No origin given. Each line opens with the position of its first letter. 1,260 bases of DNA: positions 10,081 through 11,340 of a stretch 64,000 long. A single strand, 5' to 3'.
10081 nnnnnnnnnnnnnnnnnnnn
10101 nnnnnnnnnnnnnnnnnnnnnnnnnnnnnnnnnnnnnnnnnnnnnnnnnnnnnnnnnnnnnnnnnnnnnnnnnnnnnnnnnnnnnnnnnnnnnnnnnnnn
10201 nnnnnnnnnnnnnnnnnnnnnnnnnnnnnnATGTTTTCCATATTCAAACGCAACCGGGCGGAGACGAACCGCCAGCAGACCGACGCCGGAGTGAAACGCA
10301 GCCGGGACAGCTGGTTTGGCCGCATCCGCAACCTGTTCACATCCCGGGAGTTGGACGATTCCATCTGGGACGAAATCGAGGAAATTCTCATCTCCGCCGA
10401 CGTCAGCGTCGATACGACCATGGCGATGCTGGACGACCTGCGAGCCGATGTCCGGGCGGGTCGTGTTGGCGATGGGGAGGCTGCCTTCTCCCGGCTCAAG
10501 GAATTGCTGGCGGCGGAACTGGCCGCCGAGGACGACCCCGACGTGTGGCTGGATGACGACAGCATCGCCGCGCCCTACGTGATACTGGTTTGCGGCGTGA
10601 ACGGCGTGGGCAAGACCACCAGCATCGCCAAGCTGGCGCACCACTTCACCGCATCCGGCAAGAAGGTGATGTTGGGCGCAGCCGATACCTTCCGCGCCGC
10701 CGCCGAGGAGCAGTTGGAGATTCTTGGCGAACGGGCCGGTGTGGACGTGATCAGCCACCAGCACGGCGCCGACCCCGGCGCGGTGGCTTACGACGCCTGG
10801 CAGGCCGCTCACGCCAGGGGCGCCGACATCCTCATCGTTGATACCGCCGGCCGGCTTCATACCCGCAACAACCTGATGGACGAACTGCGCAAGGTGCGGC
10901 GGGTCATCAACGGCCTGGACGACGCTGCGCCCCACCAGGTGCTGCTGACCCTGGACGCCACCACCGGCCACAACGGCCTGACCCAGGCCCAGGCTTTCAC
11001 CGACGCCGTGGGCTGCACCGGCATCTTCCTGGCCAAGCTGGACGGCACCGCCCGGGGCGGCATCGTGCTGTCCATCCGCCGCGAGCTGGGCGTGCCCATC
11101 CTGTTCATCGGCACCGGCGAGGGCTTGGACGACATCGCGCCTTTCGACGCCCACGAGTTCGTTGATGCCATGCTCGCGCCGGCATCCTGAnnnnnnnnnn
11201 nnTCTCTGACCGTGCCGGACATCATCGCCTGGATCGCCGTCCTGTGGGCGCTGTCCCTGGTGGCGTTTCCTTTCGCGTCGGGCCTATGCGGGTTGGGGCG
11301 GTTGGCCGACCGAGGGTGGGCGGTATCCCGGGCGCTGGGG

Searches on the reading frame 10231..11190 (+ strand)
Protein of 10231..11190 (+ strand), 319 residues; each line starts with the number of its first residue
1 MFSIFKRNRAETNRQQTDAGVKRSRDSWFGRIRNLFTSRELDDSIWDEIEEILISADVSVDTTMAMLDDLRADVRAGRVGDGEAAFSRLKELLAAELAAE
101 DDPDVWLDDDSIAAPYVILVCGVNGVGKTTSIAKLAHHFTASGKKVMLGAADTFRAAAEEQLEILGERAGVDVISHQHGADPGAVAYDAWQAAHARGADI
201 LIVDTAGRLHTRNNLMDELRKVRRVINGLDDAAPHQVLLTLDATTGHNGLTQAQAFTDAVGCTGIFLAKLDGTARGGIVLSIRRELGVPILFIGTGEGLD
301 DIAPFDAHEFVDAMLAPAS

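Call 33: search_protein_families(library=pfam, proteins=[window:10231-11190:+], max_evalue=0.01)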
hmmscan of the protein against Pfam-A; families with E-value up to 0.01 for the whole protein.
window:10231-11190:+ (319 aa): 16 families
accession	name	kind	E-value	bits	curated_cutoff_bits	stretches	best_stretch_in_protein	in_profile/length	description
PF00448.28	SRP54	-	2.2e-73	246.5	22.7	1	115-315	1-195/196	SRP54-type protein, GTPase domain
PF02881.24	SRP54_N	-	1e-10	42.1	22.4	1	30-85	3-67/75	SRP54-type protein, helical bundle domain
PF13604.12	AAA_30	-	3.3e-08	33.9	27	1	117-213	20-104/191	AAA domain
PF13481.12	AAA_25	-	4.8e-08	33.3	27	1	87-232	5-176/195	AAA domain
PF13401.12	AAA_22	-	5e-07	30.5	27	1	116-230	6-111/130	AAA domain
PF06414.18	Zeta_toxin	-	6.2e-05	23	22.3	1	112-221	13-119/199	Zeta toxin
PF13191.12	AAA_16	-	0.00015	22.7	32.6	1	114-242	23-139/167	AAA ATPase domain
PF13245.12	AAA_19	-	0.00028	21.5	25.1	1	115-220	11-115/134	AAA domain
PF01656.29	CbiA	-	0.00095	19.6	25.4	1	125-229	9-83/125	CobQ/CobB/MinD/ParA nucleotide binding domain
PF03308.22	MeaB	-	0.0021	17.5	23.1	1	117-172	35-88/273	Methylmalonyl Co-A mutase-associated GTPase MeaB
PF02702.23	KdpD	-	0.0028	17.5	26.1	0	118-163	7-53/210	Osmosensitive K+ channel His kinase sensor domain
PF07015.17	VirC1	-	0.0039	17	24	1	123-214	9-100/231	VirC1 protein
PF13479.12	AAA_24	-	0.007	16.7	27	0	115-209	2-76/195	AAA domain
PF13207.12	AAA_17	-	0.0074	17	27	0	122-219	2-92/136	AAA domain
PF03205.20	MobB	-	0.009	16.3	26.6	0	117-146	1-30/133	Molybdopterin guanine dinucleotide synthesis protein B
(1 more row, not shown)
